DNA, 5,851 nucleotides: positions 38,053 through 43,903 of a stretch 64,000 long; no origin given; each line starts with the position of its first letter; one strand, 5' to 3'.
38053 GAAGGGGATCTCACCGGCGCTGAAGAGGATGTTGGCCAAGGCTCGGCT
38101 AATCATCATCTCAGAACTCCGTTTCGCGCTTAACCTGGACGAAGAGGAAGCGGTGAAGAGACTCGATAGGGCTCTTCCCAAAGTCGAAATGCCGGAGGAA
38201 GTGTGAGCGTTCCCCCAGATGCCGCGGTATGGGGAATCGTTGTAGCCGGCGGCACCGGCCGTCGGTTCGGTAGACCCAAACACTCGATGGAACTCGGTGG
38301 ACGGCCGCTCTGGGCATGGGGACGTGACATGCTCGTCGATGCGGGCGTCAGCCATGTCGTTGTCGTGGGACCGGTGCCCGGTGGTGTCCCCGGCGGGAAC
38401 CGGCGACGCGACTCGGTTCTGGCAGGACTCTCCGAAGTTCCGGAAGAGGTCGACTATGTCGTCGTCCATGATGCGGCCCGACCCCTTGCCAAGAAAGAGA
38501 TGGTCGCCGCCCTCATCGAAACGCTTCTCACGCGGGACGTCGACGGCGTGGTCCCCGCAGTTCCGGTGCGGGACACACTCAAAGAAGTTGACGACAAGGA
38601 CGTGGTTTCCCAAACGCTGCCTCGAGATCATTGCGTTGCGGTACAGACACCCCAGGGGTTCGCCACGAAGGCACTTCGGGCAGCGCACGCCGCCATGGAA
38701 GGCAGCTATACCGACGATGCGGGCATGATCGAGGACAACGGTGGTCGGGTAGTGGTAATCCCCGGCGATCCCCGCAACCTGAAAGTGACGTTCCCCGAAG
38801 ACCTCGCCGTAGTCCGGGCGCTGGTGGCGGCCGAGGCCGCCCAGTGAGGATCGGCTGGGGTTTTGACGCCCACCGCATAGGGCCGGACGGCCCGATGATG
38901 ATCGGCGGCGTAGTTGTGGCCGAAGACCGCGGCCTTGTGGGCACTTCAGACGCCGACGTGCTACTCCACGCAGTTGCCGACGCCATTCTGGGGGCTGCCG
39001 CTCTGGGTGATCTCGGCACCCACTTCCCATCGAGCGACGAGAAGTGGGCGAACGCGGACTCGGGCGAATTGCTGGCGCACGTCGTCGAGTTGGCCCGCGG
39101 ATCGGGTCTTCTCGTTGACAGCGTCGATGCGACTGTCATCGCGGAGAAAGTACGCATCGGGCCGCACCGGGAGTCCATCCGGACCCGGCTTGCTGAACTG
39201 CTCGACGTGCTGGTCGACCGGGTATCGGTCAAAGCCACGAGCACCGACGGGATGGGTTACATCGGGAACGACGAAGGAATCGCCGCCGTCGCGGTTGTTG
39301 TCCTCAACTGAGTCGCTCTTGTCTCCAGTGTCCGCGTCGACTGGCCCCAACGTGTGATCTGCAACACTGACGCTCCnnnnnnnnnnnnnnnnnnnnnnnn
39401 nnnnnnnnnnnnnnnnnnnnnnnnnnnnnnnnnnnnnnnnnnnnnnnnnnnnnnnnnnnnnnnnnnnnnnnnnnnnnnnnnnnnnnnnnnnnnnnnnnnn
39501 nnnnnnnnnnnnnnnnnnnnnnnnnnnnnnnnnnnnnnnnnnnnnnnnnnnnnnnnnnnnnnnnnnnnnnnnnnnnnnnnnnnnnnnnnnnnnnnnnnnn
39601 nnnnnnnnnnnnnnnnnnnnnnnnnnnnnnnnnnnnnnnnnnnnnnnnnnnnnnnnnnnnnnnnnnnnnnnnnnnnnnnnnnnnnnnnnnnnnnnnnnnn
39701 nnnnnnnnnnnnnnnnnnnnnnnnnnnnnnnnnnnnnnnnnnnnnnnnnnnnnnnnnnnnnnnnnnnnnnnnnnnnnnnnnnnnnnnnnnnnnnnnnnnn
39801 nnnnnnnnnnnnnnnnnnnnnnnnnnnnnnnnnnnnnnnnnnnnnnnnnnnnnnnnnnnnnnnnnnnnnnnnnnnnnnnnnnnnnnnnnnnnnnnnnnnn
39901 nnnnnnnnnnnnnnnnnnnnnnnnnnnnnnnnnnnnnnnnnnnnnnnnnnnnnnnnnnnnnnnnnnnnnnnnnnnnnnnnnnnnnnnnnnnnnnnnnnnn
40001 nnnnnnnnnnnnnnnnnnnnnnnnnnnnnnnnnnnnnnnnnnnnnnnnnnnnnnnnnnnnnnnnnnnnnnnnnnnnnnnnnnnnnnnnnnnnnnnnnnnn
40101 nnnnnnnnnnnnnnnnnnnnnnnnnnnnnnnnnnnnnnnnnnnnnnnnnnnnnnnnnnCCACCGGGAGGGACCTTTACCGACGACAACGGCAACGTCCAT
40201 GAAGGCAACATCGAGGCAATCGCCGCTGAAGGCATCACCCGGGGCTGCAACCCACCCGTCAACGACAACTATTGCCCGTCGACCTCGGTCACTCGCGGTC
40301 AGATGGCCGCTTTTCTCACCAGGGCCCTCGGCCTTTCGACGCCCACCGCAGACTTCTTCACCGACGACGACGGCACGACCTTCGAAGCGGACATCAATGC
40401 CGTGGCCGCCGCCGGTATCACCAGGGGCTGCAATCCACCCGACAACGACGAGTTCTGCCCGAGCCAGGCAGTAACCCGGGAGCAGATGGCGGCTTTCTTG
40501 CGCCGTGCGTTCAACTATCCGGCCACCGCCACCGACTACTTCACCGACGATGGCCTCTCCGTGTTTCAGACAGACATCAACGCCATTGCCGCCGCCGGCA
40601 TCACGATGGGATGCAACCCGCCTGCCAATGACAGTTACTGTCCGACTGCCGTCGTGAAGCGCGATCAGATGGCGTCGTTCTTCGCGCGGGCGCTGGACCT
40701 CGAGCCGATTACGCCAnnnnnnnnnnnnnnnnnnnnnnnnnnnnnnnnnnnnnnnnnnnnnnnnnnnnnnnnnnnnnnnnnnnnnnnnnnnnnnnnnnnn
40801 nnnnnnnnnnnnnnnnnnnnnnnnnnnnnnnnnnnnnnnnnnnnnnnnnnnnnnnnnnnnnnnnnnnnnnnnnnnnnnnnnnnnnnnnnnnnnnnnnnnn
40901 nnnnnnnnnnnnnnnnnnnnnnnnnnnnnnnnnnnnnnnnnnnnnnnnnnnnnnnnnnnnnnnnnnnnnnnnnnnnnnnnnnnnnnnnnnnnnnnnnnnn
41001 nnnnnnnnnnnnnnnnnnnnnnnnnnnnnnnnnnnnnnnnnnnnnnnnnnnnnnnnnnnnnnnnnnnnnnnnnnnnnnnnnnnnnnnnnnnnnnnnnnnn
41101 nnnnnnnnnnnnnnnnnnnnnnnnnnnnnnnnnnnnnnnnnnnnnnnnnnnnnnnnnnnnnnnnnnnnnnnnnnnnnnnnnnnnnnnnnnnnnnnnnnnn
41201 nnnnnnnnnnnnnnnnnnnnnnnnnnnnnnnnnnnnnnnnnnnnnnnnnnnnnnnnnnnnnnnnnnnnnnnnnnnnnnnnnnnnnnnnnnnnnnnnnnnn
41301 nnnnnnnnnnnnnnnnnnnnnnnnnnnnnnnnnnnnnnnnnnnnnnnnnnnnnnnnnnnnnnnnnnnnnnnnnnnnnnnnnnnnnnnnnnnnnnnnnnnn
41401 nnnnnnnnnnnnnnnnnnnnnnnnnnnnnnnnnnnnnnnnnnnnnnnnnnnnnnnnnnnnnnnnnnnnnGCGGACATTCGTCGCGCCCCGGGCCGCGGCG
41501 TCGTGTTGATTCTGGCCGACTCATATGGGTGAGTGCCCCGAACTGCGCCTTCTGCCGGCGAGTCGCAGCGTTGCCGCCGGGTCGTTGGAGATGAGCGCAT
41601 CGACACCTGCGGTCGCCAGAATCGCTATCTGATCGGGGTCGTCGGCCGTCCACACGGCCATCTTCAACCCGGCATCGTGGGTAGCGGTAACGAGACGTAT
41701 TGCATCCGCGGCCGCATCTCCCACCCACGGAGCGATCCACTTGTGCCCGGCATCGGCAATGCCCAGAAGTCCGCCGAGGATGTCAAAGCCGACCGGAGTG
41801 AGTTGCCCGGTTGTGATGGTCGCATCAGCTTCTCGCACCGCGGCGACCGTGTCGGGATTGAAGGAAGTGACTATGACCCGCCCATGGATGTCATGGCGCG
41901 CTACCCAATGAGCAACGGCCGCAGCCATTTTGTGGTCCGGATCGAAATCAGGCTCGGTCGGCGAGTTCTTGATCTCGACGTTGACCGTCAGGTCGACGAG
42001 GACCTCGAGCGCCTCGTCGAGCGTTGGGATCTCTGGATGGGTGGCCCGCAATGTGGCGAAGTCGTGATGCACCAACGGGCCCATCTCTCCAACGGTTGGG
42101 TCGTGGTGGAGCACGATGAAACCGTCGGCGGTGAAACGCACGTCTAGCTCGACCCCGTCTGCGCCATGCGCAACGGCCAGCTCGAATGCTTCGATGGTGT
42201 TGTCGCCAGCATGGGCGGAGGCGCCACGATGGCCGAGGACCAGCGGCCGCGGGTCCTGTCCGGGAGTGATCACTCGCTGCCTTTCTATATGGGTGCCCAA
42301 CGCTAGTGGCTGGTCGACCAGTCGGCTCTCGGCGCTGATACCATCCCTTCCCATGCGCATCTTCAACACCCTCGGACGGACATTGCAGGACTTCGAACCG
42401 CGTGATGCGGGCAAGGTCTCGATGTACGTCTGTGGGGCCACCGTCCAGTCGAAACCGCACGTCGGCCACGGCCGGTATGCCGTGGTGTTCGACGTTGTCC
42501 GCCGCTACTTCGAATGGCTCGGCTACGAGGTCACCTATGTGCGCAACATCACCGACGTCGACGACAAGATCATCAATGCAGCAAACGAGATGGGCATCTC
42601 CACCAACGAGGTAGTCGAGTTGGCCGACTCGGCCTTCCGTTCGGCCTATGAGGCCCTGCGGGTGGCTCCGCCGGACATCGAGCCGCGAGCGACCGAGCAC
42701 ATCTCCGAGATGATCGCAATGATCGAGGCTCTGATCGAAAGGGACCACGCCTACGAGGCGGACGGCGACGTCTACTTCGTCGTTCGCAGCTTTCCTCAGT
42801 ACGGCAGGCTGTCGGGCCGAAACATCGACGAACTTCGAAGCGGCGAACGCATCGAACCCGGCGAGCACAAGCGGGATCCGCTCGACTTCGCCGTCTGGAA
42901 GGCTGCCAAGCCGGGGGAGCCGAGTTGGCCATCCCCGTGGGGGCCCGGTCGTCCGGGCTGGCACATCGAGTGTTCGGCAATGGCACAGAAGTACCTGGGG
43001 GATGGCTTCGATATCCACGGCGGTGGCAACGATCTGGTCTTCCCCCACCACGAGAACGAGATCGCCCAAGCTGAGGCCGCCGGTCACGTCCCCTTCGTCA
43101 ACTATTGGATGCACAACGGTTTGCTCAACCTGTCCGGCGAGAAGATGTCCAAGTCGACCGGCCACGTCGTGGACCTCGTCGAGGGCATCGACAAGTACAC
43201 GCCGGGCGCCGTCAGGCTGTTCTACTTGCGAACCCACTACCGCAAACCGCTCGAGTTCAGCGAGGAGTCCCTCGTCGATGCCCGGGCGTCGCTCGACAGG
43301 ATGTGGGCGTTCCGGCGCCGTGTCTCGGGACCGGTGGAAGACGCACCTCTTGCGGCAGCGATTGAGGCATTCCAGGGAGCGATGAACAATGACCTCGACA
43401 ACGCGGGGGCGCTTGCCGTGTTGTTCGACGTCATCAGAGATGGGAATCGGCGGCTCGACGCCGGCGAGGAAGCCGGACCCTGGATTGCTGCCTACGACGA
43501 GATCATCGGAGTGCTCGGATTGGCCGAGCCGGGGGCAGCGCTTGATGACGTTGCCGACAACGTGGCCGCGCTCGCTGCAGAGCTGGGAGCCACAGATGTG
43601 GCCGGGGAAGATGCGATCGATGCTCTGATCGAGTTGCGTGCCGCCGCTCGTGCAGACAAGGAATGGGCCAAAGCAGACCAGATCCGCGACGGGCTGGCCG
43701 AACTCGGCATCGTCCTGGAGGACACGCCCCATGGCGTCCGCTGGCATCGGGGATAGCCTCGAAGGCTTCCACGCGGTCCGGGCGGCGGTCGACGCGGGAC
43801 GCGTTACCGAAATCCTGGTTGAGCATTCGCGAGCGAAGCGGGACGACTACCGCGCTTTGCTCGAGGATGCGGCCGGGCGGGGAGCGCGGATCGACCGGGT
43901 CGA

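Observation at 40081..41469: Secreted protein with three SLH-like repeats carrying an inserted conserved Cys pair (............), plus a Cys-rich C-terminal domain of unknown function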

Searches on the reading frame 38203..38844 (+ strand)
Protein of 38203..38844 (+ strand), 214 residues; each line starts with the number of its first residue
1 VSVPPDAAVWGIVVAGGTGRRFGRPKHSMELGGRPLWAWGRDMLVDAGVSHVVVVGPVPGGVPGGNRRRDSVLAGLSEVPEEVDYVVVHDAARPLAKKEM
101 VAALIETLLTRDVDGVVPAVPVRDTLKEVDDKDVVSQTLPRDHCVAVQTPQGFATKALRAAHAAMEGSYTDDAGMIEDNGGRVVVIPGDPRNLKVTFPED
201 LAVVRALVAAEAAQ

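Call 43: search_protein_families(library=pfam, proteins=[window:38203-38844:+], max_evalue=0.00001)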
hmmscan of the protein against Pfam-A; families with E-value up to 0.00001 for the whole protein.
window:38203-38844:+ (214 aa): 2 families
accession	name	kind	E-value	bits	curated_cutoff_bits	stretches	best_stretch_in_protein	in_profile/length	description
PF01128.25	IspD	-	2.4e-45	155.4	27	1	11-208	3-219/221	2-C-methyl-D-erythritol 4-phosphate cytidylyltransferase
PF12804.13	NTP_transf_3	-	2.6e-11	44.4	27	1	11-121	1-124/160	MobA-like NTP transferase domain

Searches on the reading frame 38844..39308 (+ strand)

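Call 43: search_protein_families(library=pfam, proteins=[window:38844-39308:+], max_evalue=0.00001)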
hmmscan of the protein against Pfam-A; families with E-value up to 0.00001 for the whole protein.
window:38844-39308:+ (155 aa): 1 family
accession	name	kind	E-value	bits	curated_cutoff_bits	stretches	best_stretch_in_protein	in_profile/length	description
PF02542.21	YgbB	-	1.8e-57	194.4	26.7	1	1-154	1-154/155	YgbB family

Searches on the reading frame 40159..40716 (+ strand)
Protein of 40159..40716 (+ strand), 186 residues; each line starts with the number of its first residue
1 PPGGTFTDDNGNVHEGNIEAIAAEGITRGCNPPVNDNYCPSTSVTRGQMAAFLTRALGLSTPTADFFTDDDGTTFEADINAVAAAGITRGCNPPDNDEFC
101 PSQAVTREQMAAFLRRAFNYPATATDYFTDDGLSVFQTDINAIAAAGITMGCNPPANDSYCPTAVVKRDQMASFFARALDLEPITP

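Call 50: predict_structure(alignment_id=A2)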
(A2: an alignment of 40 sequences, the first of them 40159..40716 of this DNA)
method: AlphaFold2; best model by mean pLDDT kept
length: 186 residues; sequences in the alignment: 40
mean_pLDDT: 91.3   pTM: 0.88
mean pLDDT of the five models: 91.3, 88.2, 86.0, 85.4, 77.7
residues with pLDDT >= 90: 144; 70-90: 31; 50-70: 9; < 50: 2
segments of 3 or more residues with pLDDT < 50: none
pLDDT, mean of each block of 10 residues (from residue 1): 76 93 93 85 96 97 93 94 94 79 96 97 94 93 95 80 95 97 87
secondary structure, 60 per line:
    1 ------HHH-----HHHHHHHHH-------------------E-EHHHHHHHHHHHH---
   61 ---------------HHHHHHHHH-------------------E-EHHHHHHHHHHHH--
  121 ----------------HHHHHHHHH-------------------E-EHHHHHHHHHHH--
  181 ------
elements in order: H15-23 H46-57 H76-84 H107-118 H137-145 H168-178
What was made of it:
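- On SLH domain (Pfam PF00395 / PROSITE PS51272): The AlphaFold model has pLDDT 91.3 and two helices per repeat (call 50).
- The AlphaFold model has pLDDT 91.3 (call 50). No structural measurement was possible. pLDDT of the loop blocks is lower (79-85) than the rest of the model (call 50).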

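Call 52: fold_search(model_id=the predicted structure, library=pdb)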
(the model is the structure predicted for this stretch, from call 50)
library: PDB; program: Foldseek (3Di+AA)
matches with E <= 10: 133; with E <= 0.001: 15
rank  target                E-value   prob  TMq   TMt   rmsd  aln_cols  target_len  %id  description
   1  3pyw                  3.0e-10  1.00  0.79  0.83   2.6       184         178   23  The structure of the SLH domain from B. anthracis surface array protein at 1.8A (released 2011-04-27)
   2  6bt4                  5.6e-10  1.00  0.75  0.84   2.0       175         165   22  Crystal structure of the SLH domain of Sap from Bacillus anthracis in complex with a pyruvylated SCWP unit (released 2018-03-21)
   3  7sv3                  1.9e-09  1.00  0.71  0.77   3.1       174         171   18  Crystal structure of SpaA-SLH in complex with 4,6-Pyr-beta-D-ManNAc-(1->4)-beta-D-GlcNAcOMe (released 2022-03-09)
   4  6cwh_C                6.4e-09  1.00  0.69  0.77   3.6       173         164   20  Crystal structure of SpaA-SLH in complex with 4,6-Pyr-beta-D-ManNAcOMe (P1) (released 2018-08-15)
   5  6cwf_A                9.3e-09  1.00  0.71  0.79   3.1       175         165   19  Crystal structure of SpaA-SLH in complex with 4,6-Pyr-beta-D-ManNAcOMe (released 2018-08-15)
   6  6cwc_B                9.8e-09  1.00  0.71  0.79   3.0       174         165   20  Crystal structure of SpaA-SLH (released 2018-08-15)
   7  7sv4                  1.2e-08  1.00  0.70  0.75   3.2       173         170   19  Crystal structure of SpaA-SLH in complex with 4,6-Pyr-beta-D-ManNAc-(1->4)-beta-D-GlcNAc-(1->3)-4,6-Pyr-beta-D-ManNAcOMe (released 2022-03-09)
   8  7sv6                  1.2e-08  1.00  0.67  0.75   3.4       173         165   20  Crystal structure of SpaA-SLH/G46A/G109A in complex with 4,6-Pyr-beta-D-ManNAc-(1->4)-beta-D-GlcNAcOMe (released 2022-03-09)
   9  6cwc_A                1.6e-08  1.00  0.71  0.80   3.1       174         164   19  Crystal structure of SpaA-SLH (released 2018-08-15)
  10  6cwm                  2.3e-08  1.00  0.67  0.73   3.5       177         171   19  Crystal structure of SpaA-SLH/G109A (released 2018-08-15)
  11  6cwr                  2.8e-08  1.00  0.66  0.73   4.7       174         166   18  Crystal structure of SpaA-SLH/G46A/G109A in complex with 4,6-Pyr-beta-D-ManNAcOMe (released 2018-08-15)
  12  7sv5_B                1.1e-07  1.00  0.68  0.76   3.3       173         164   18  Crystal structure of SpaA-SLH/G109A in complex with 4,6-Pyr-beta-D-ManNAc-(1->4)-beta-D-GlcNAcOMe (released 2022-03-09)
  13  6cwn                  1.3e-07  1.00  0.68  0.77   3.4       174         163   20  Crystal structure of SpaA-SLH/G109A in complex with 4,6-Pyr-beta-D-ManNAcOMe (released 2018-08-15)
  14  7sv5_A                1.7e-07  1.00  0.66  0.73   3.5       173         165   20  Crystal structure of SpaA-SLH/G109A in complex with 4,6-Pyr-beta-D-ManNAc-(1->4)-beta-D-GlcNAcOMe (released 2022-03-09)
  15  6cwl_B                2.1e-06  1.00  0.62  0.77   4.2       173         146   19  Crystal structure of SpaA-SLH in complex with beta-D-GlcNAc-(1->3)-4,6-Pyr-beta-D-ManNAcOMe (released 2018-08-15)
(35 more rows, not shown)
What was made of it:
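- On SLH domain (Pfam PF00395 / PROSITE PS51272): The 15 significant Foldseek hits are all SLH trimers, TM up to 0.83 (call 52).
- Closest known: SLH-domain trimers of Bacillus anthracis Sap. Same: Three tandem repeats of about 60 aa. The predicted three-prong-spindle fold matches (TM 0.7-0.83, call 52).
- Sap 3PYW gives TM 0.79/0.83; SpaA complexes with 4,6-Pyr-ManNAc are also among them (call 52).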

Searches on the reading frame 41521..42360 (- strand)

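Call 43: search_protein_families(library=pfam, proteins=[window:41521-42360:-], max_evalue=0.00001)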
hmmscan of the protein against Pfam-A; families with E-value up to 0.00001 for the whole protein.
window:41521-42360:- (279 aa): 1 family
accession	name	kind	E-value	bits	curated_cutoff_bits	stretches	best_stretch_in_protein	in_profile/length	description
PF03009.23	GDPD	-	1.8e-36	126.9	23.6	1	44-262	1-243/244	Glycerophosphoryl diester phosphodiesterase family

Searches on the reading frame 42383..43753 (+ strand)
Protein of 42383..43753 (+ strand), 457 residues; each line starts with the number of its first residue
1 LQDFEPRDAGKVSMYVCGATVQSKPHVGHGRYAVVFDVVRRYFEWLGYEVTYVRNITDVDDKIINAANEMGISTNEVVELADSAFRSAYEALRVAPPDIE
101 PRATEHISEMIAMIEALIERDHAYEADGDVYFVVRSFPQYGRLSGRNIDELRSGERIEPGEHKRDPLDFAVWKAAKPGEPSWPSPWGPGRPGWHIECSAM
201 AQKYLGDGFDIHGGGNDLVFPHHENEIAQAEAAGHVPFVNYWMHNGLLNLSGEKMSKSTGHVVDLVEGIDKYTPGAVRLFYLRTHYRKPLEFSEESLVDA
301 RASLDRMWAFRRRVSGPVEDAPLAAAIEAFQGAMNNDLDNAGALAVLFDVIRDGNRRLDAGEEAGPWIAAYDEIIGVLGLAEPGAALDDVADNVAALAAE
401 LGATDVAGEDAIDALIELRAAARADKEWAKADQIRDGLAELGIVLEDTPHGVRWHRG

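Call 43: search_protein_families(library=pfam, proteins=[window:42383-43753:+], max_evalue=0.00001)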
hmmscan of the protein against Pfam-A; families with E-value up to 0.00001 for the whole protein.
window:42383-43753:+ (457 aa): 5 families
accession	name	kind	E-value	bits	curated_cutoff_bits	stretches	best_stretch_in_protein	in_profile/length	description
PF01406.26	tRNA-synt_1e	-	7.9e-125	416.6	27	1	4-300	2-299/301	tRNA synthetases class I (C) catalytic domain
PF09334.17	tRNA-synt_1g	-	6.2e-13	48.7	20.1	1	21-132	10-122/391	tRNA synthetases class I (M)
PF23493.1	CysS_C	-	9.2e-09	35.7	23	1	410-454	6-50/51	Cysteinyl-tRNA ligase anticodon binding domain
PF00133.28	tRNA-synt_1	-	6.8e-07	28.8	22.7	0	229-292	350-413/414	tRNA synthetases class I (I, L, M and V)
PF09190.17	DALR_2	-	8.2e-07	29.9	22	1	329-380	1-55/57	DALR domain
